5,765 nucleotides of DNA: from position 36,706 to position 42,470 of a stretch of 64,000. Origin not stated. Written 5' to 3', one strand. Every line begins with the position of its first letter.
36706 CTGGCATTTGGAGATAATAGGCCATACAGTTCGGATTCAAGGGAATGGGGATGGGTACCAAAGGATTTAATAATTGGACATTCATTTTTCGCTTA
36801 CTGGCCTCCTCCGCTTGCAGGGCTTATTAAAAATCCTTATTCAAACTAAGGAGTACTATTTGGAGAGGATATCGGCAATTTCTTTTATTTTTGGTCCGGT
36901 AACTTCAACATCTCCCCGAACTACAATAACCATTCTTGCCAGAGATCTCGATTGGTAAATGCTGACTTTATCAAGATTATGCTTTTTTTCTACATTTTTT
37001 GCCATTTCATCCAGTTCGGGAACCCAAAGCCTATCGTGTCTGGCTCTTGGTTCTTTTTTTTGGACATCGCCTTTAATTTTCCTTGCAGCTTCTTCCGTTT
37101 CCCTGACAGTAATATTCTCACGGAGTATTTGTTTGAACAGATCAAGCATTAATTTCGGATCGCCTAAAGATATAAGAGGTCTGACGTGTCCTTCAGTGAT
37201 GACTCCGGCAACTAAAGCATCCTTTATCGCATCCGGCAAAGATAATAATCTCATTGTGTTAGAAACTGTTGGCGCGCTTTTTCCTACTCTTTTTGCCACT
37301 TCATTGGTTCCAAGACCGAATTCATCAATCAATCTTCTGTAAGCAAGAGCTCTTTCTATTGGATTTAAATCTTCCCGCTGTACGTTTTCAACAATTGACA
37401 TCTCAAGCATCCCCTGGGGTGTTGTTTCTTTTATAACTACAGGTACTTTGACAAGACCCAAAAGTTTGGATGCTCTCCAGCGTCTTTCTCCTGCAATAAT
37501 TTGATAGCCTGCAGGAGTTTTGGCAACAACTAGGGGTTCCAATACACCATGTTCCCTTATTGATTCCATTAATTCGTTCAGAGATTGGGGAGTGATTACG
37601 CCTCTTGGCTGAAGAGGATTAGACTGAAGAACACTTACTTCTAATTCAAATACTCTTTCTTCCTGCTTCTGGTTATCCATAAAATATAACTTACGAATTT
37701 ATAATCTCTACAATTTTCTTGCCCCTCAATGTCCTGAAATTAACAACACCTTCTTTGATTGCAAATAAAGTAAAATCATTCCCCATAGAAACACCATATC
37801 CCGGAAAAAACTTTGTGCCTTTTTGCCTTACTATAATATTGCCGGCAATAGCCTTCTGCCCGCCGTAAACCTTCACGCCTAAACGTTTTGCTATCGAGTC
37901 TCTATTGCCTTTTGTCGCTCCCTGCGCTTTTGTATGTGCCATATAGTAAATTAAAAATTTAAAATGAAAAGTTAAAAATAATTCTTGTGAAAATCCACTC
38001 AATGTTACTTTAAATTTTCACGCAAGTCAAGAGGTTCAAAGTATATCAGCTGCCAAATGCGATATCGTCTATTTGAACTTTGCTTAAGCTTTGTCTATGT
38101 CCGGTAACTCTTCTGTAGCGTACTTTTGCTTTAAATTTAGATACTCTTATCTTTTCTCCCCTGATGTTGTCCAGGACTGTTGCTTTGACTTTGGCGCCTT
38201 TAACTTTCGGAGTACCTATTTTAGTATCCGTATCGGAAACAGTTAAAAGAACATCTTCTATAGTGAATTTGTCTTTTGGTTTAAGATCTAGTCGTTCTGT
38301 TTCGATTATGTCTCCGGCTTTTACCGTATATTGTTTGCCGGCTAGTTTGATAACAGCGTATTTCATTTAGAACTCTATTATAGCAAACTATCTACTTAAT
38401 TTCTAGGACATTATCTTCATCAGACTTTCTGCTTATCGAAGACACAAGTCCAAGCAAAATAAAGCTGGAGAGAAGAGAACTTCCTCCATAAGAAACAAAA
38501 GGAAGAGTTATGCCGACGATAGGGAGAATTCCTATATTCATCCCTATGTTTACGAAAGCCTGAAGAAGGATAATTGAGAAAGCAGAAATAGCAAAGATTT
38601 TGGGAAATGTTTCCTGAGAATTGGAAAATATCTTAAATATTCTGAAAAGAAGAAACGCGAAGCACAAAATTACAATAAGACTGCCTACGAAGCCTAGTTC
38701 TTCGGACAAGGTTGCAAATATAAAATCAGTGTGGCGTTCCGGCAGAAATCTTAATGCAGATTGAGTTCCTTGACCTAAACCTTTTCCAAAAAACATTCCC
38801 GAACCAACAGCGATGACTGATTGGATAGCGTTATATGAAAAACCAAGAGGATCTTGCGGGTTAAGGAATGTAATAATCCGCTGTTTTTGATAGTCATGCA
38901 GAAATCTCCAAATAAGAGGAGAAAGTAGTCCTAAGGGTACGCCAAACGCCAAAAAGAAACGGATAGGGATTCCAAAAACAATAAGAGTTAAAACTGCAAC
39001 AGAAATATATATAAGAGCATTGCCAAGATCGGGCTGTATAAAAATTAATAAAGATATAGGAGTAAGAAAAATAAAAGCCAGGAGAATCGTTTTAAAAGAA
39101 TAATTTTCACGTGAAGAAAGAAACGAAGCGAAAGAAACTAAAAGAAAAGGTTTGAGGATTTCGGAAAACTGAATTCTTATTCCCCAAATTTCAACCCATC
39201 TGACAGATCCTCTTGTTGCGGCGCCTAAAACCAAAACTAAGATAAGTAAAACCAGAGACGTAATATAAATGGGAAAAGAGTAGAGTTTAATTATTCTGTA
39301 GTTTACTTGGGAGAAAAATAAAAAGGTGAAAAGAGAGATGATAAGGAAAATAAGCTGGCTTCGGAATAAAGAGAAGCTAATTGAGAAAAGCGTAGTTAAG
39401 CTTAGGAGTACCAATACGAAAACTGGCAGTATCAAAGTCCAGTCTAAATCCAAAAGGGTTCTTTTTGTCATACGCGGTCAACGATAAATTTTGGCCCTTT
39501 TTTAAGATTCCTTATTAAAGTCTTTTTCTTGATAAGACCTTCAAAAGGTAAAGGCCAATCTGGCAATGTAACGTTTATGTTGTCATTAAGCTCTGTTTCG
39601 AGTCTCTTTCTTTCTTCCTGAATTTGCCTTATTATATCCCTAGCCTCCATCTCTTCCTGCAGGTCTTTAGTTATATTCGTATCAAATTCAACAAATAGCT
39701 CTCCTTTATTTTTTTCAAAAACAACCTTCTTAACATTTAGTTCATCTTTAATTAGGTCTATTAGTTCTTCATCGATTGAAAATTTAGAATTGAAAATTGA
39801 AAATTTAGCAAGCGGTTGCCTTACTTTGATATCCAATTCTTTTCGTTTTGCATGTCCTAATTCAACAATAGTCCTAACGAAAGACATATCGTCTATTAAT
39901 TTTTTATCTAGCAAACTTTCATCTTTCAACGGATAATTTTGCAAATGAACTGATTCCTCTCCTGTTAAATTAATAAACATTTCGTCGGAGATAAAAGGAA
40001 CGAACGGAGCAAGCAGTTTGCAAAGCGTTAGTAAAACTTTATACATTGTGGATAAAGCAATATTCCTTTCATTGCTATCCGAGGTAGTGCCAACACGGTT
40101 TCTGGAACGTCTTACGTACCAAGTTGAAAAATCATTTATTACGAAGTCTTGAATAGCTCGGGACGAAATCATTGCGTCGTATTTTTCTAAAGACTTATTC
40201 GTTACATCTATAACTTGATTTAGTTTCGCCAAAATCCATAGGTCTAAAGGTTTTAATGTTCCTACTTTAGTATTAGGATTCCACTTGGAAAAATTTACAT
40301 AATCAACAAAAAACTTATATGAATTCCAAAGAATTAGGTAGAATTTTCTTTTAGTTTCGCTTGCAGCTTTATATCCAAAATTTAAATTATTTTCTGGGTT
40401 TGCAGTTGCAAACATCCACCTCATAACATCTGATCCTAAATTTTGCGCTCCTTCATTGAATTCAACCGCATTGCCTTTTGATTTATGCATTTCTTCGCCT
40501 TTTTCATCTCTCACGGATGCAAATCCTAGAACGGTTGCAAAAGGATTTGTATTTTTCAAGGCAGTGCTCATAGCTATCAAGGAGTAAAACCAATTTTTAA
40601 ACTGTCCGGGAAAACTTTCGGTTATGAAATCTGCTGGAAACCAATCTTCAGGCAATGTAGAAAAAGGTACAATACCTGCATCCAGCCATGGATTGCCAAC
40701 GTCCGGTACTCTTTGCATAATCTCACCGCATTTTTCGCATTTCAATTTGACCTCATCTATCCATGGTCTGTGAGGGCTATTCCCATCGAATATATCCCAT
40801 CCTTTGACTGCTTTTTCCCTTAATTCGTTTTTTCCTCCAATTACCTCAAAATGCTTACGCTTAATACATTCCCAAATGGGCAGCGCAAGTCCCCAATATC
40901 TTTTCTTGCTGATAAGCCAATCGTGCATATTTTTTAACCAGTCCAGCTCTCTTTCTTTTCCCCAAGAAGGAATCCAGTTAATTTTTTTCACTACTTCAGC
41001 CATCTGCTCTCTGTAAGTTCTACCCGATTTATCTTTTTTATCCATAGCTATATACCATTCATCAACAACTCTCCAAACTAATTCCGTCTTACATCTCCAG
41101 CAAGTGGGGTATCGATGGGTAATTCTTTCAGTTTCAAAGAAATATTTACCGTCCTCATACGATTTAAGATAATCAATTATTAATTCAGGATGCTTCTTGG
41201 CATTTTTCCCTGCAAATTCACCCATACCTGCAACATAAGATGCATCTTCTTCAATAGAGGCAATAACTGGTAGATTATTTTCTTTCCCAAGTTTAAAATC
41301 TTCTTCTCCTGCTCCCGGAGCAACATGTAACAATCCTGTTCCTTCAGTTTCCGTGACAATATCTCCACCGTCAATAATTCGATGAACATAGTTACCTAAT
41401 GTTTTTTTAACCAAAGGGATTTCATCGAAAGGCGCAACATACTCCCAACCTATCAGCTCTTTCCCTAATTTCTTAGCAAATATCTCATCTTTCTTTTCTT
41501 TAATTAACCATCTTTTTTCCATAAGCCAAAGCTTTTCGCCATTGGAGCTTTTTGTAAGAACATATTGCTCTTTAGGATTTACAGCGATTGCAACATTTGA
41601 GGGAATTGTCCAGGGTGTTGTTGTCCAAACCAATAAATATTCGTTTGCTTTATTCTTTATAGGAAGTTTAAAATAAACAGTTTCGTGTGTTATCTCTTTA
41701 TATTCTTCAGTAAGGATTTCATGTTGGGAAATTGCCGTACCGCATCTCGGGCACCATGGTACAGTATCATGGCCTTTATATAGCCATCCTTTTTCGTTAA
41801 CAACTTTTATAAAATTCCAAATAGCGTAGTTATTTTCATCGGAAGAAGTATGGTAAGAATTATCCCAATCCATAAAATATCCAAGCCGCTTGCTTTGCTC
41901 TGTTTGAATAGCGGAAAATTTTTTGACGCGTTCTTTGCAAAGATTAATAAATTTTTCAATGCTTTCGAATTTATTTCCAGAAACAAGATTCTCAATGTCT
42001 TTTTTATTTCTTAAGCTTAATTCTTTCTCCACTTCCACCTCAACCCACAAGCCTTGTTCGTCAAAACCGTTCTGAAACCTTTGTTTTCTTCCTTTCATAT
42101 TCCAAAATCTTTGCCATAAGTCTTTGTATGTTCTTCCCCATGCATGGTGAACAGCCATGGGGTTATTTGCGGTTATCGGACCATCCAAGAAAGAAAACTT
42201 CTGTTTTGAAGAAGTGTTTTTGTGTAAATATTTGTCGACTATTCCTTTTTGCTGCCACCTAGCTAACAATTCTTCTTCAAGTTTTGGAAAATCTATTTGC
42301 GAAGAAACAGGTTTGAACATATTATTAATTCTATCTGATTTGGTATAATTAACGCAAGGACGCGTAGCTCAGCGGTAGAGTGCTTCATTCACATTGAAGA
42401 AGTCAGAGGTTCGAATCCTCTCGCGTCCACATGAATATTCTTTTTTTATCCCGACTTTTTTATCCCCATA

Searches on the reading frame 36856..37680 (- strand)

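Call 51: search_protein_families(library=pfam, proteins=[window:36856-37680:-], max_evalue=0.001)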
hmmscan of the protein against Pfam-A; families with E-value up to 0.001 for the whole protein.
window:36856-37680:- (274 aa): 3 families
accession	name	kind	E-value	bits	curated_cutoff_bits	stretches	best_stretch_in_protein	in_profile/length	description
PF17762.8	HTH_ParB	-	1.1e-33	115.9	22.6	1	103-203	1-101/102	ParB HTH domain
PF02195.25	ParB_N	-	4.1e-30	104.1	26.3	1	9-101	2-95/95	ParB N-terminal domain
PF08535.16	KorB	-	0.00052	20.3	22.3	0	123-163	4-44/89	KorB domain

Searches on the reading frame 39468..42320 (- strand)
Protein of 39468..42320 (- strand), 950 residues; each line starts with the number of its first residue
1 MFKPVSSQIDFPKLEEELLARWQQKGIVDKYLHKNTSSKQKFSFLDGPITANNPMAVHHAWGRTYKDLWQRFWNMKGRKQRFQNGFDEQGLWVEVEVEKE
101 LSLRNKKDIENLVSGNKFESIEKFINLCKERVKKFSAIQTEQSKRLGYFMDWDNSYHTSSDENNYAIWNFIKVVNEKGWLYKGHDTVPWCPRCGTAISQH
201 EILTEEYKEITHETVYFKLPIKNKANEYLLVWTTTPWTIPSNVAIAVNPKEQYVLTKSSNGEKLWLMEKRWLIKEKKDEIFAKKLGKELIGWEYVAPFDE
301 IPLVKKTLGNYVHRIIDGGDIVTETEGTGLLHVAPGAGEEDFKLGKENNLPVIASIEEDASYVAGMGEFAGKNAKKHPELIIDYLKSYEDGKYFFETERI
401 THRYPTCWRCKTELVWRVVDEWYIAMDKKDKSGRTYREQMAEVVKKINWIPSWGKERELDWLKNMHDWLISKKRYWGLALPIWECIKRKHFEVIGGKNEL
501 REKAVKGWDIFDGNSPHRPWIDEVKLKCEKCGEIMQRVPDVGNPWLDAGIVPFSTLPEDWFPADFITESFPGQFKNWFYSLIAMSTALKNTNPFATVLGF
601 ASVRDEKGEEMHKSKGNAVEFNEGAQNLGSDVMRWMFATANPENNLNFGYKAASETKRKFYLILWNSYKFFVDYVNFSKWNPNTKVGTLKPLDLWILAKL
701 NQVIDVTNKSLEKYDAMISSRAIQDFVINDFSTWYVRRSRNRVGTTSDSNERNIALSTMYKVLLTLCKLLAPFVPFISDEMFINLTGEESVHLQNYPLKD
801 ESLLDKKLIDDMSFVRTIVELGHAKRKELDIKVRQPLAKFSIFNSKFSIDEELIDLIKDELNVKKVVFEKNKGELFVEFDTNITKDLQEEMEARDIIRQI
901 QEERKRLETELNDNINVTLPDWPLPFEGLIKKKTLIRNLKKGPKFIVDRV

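Call 51: search_protein_families(library=pfam, proteins=[window:39468-42320:-], max_evalue=0.001)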
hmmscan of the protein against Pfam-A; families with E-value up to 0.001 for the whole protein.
window:39468-42320:- (950 aa): 5 families
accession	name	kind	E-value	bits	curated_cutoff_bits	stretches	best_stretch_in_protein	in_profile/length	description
PF00133.28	tRNA-synt_1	-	5.5e-73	246.5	22.7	1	18-647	2-412/414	tRNA synthetases class I (I, L, M and V)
PF08264.19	Anticodon_1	-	9.5e-31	107.1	25.1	1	693-838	1-145/148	Anticodon-binding domain of tRNA ligase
PF09334.17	tRNA-synt_1g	-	1.7e-11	44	20.1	0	606-647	323-365/391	tRNA synthetases class I (M)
PF19302.4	DUF5915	-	3.8e-09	36.8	27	1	871-919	96-144/195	Domain of unknown function (DUF5915)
PF01921.24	tRNA-synt_1f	-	3.2e-05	23.4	27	0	600-651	272-323/360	tRNA synthetases class I (K)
